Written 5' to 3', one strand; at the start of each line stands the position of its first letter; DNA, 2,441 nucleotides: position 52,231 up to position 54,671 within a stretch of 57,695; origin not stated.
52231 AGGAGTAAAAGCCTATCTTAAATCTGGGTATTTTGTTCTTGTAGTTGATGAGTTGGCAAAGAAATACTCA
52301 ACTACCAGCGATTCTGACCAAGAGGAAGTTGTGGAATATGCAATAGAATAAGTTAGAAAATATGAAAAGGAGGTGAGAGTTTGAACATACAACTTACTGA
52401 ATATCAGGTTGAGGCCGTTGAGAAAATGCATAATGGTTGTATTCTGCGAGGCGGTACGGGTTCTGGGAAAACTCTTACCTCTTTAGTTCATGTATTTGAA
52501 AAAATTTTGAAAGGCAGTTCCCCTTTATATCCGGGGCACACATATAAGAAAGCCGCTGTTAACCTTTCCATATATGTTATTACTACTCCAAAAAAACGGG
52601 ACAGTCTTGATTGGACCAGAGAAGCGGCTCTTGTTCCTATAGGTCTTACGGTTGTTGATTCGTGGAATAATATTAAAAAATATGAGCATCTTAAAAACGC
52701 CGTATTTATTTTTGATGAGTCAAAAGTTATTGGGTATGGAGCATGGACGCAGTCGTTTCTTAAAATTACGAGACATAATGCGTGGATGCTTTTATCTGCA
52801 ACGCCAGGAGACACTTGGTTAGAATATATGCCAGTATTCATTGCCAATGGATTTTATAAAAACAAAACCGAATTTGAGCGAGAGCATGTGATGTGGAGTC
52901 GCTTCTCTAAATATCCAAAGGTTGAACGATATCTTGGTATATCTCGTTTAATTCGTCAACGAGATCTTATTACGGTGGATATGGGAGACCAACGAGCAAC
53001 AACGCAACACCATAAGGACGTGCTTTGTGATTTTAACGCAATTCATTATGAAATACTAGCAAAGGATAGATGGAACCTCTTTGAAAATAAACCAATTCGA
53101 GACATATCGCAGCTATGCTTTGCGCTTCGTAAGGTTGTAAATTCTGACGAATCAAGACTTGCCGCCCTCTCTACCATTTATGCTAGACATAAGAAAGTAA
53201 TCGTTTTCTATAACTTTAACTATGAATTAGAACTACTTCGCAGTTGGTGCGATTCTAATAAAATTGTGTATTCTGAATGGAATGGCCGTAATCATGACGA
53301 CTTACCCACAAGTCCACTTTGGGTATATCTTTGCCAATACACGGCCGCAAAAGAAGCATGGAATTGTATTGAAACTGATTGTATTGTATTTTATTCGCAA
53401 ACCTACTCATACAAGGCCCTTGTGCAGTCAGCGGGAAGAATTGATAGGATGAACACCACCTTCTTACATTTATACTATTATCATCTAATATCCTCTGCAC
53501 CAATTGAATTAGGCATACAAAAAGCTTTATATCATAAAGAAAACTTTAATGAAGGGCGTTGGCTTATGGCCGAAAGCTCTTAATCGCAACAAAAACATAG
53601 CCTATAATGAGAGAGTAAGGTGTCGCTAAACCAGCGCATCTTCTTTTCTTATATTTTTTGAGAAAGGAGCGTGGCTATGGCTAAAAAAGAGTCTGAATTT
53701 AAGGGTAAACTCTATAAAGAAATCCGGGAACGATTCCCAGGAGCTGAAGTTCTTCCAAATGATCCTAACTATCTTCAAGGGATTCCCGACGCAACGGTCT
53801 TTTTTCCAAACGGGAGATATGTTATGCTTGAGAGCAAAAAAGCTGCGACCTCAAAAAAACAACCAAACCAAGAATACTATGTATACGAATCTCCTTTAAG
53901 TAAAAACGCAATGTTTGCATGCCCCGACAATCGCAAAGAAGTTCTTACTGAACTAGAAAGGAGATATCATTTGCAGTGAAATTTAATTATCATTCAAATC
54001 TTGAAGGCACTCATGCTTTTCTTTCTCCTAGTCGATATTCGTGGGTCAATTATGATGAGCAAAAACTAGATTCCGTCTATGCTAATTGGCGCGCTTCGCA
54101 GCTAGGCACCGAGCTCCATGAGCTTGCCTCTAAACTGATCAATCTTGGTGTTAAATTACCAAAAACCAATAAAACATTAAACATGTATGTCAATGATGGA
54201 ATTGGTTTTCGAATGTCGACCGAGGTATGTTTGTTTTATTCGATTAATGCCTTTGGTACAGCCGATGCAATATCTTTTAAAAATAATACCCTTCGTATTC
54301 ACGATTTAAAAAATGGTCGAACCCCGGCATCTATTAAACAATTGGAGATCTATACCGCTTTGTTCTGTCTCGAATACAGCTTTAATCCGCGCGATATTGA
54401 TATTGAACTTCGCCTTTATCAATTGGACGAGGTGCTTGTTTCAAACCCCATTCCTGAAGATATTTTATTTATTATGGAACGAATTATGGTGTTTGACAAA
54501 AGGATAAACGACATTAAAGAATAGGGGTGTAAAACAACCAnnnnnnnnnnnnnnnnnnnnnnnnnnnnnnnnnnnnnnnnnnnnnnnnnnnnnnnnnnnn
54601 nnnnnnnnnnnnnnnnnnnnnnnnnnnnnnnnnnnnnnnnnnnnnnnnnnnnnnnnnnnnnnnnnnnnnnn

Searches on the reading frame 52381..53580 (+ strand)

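Call 27: search_protein_families(library=phrogs, proteins=[window:52381-53580:+], max_evalue=0.001)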
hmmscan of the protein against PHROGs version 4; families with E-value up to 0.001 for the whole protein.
window:52381-53580:+ (400 aa): 2 families
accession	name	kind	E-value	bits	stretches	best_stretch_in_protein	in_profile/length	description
phrog_62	-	DNA, RNA and nucleotide metabolism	3.2e-52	178.4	1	1-391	693-1130/1881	DNA helicase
phrog_16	-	DNA, RNA and nucleotide metabolism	6.3e-08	32.3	0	316-358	545-587/986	DNA helicase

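Call 46: search_protein_families(library=pfam, proteins=[window:52381-53580:+], max_evalue=0.01)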
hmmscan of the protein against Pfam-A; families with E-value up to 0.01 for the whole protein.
window:52381-53580:+ (400 aa): 2 families
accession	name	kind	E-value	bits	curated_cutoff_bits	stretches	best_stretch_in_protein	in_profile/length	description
PF00270.35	DEAD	-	6.8e-06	26.3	26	1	6-44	1-40/167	DEAD/DEAH box helicase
PF04851.21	ResIII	-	2.4e-05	24.7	22.5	1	3-142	2-162/164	Type III restriction enzyme, res subunit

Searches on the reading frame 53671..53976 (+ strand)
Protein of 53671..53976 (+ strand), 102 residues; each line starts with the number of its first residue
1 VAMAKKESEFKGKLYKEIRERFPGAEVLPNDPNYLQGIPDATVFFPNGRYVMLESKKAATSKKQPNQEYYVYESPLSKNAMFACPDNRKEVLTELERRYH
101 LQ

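Call 27: search_protein_families(library=phrogs, proteins=[window:53671-53976:+], max_evalue=0.001)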
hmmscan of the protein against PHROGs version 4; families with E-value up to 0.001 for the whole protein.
window:53671-53976:+ (102 aa): 1 family
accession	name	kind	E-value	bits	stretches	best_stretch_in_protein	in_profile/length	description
phrog_93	-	DNA, RNA and nucleotide metabolism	5.2e-09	36.3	1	3-71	350-415/613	endonuclease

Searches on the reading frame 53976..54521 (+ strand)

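Call 27: search_protein_families(library=phrogs, proteins=[window:53976-54521:+], max_evalue=0.001)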
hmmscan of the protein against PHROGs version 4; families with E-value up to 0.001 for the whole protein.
window:53976-54521:+ (182 aa): 2 families
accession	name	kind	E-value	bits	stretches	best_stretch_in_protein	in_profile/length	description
phrog_3953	-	DNA, RNA and nucleotide metabolism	1.1e-73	248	1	1-181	1-181/186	exonuclease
phrog_69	-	DNA, RNA and nucleotide metabolism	8e-11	42.6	1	30-149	106-265/501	exonuclease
